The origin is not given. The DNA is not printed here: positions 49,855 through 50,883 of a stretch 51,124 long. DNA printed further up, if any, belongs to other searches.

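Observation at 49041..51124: Four paralogous Crp/Fnr-type regulator modules clustered around the circular junction (with 778-3140)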

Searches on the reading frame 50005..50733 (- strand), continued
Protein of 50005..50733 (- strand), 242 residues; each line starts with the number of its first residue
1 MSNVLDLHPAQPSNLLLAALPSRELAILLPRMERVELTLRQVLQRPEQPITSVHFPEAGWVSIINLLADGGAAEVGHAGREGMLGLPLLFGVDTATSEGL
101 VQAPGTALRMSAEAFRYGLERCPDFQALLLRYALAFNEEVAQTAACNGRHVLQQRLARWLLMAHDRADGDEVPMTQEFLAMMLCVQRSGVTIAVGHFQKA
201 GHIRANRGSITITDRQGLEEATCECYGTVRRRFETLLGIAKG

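Call 100: search_protein_families(library=pfam, proteins=[L097:969-3107:+, L097:3135-4640:+, L097:4762-5598:+, L097:6570-8225:+, L097:11247-12395:+, L097:13037-14125:+, L097:14663-15412:-, L097:15675-16505:-, L097:18812-20119:-], max_evalue=0.00001)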
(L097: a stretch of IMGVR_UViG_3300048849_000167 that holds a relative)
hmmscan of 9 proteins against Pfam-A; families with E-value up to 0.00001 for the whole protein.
L097:969-3107:+ (712 aa): 1 family
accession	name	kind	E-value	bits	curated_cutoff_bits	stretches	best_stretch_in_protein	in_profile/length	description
PF13550.12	Phage-tail_3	-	4.5e-06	27.1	23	0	303-428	8-126/164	Putative phage tail protein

L097:3135-4640:+ (501 aa): 1 family
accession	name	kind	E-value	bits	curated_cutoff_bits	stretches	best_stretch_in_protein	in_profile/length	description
PF13884.11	Peptidase_S74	-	1.2e-09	38.8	22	0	336-365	1-31/58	Chaperone of endosialidase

L097:4762-5598:+ (278 aa): 1 family
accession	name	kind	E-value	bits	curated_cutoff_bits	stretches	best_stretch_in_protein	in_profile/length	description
PF05838.17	Glyco_hydro_108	-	2.8e-24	85.9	21.2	1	12-95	3-85/85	Glycosyl hydrolase 108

L097:6570-8225:+ (551 aa): 0 families

L097:11247-12395:+ (382 aa): 1 family
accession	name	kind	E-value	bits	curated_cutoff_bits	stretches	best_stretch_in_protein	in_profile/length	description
PF00353.25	HemolysinCabind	-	1e-44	150.4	23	6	208-243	1-36/36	RTX calcium-binding nonapeptide repeat (4 copies)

L097:13037-14125:+ (362 aa): 1 family
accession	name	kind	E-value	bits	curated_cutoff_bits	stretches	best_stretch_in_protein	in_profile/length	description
PF00353.25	HemolysinCabind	-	9e-46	153.8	23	6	171-205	2-36/36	RTX calcium-binding nonapeptide repeat (4 copies)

L097:14663-15412:- (249 aa): 0 families

L097:15675-16505:- (276 aa): 1 family
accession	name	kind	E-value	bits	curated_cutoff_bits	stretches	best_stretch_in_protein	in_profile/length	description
PF00589.27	Phage_integrase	-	5.8e-13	49.4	27.1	1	122-255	24-167/172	Phage integrase family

L097:18812-20119:- (435 aa): 1 family
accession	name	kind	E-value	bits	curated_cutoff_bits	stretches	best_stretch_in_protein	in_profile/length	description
PF00589.27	Phage_integrase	-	2.7e-16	60.3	27.1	1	248-395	27-168/172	Phage integrase family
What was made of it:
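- In another viral contig, L097, a single homologue sits in the same kind of slot (call 100).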

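Call 106: get_annotated_region(hit=H7, flank=2500)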
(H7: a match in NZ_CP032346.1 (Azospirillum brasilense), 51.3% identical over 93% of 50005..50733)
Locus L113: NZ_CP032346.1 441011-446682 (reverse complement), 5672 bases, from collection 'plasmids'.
description: Azospirillum brasilense strain MTCC4039 plasmid p1, complete sequence
organism: Azospirillum brasilense (NCBI taxid 192)
taxonomy: Bacteria; Pseudomonadota; Alphaproteobacteria; Rhodospirillales; Azospirillaceae; Azospirillum; Azospirillum brasilense
host: -; source: soil sample,Agricultural field; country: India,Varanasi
typing (MOB-suite, as given by PLSDB): non-mobilizable; replicon rep_cluster_622
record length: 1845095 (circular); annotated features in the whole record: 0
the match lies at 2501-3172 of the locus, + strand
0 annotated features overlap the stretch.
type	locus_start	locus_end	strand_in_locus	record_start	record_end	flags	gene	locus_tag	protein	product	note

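Call 107: get_annotated_region(hit=H8, flank=2500)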
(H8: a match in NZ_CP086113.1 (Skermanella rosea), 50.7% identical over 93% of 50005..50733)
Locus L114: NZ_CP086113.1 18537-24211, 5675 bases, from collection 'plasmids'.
description: Skermanella rosea strain KEMB 2255-458 plasmid pSR-2, complete sequence
organism: Skermanella rosea (NCBI taxid 1817965)
taxonomy: Bacteria; Pseudomonadota; Alphaproteobacteria; Rhodospirillales; Azospirillaceae; Skermanella; Skermanella rosea
host: -; source: single cell,hydrocarbon-contaminated desert sand; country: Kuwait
typing (MOB-suite, as given by PLSDB): non-mobilizable
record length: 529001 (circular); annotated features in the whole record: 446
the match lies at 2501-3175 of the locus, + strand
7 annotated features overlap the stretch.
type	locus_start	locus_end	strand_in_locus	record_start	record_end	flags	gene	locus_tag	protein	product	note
CDS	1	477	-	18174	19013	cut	map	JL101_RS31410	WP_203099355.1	type I methionyl aminopeptidase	GO:0036211 - protein modification process [Evidence IEA]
CDS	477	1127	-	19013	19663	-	-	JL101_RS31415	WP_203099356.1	TetR/AcrR family transcriptional regulator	-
CDS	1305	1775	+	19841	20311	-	-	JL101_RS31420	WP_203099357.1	VOC family protein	-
CDS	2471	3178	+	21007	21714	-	-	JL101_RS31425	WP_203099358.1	Crp/Fnr family transcriptional regulator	GO:0006355 - regulation of DNA-templated transcription [Evidence IEA]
CDS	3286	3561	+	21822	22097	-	-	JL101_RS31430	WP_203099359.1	hypothetical protein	-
CDS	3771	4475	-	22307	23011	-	-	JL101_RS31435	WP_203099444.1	SGNH/GDSL hydrolase family protein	-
CDS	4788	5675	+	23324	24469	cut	-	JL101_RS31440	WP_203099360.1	DSD1 family PLP-dependent enzyme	-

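Call 108: get_annotated_region(hit=H10, flank=2500)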
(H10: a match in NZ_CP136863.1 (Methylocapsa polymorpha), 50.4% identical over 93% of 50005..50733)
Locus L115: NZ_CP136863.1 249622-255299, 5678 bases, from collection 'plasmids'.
description: Methylocapsa polymorpha strain RX1 plasmid pRX1, complete sequence
organism: Methylocapsa polymorpha (NCBI taxid 3080828)
taxonomy: Bacteria; Pseudomonadota; Alphaproteobacteria; Hyphomicrobiales; Beijerinckiaceae; Methylocapsa; Methylocapsa polymorpha
host: -; source: Shagnum peat sample; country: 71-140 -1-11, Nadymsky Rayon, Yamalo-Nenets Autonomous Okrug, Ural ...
typing (MOB-suite, as given by PLSDB): non-mobilizable
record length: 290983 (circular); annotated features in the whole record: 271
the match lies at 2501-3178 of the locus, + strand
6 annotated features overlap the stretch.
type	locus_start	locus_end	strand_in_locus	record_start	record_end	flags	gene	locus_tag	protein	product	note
CDS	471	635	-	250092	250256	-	-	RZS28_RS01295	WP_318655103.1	DUF3309 family protein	-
CDS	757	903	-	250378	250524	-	-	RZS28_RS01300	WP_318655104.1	hypothetical protein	-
CDS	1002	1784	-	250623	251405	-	-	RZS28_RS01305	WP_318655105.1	sensor histidine kinase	GO:0007165 - signal transduction [Evidence IEA]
CDS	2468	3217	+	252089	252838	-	-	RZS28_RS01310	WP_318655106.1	Crp/Fnr family transcriptional regulator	GO:0006355 - regulation of DNA-templated transcription [Evidence IEA]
CDS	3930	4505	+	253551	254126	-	-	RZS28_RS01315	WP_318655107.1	ferritin-like domain-containing protein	-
CDS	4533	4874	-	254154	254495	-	-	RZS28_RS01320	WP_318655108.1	hypothetical protein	-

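Call 109: get_annotated_region(hit=H5, flank=2500)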
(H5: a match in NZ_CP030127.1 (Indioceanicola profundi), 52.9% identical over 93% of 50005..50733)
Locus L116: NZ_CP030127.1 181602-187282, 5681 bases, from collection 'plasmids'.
description: Indioceanicola profundi strain SCSIO 08040 plasmid unnamed1, complete sequence
organism: Indioceanicola profundi (NCBI taxid 2220096)
taxonomy: Bacteria; Pseudomonadota; Alphaproteobacteria; Rhodospirillales; Azospirillaceae; Indioceanicola; Indioceanicola profundi
host: -; source: sediment; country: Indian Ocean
typing (MOB-suite, as given by PLSDB): non-mobilizable
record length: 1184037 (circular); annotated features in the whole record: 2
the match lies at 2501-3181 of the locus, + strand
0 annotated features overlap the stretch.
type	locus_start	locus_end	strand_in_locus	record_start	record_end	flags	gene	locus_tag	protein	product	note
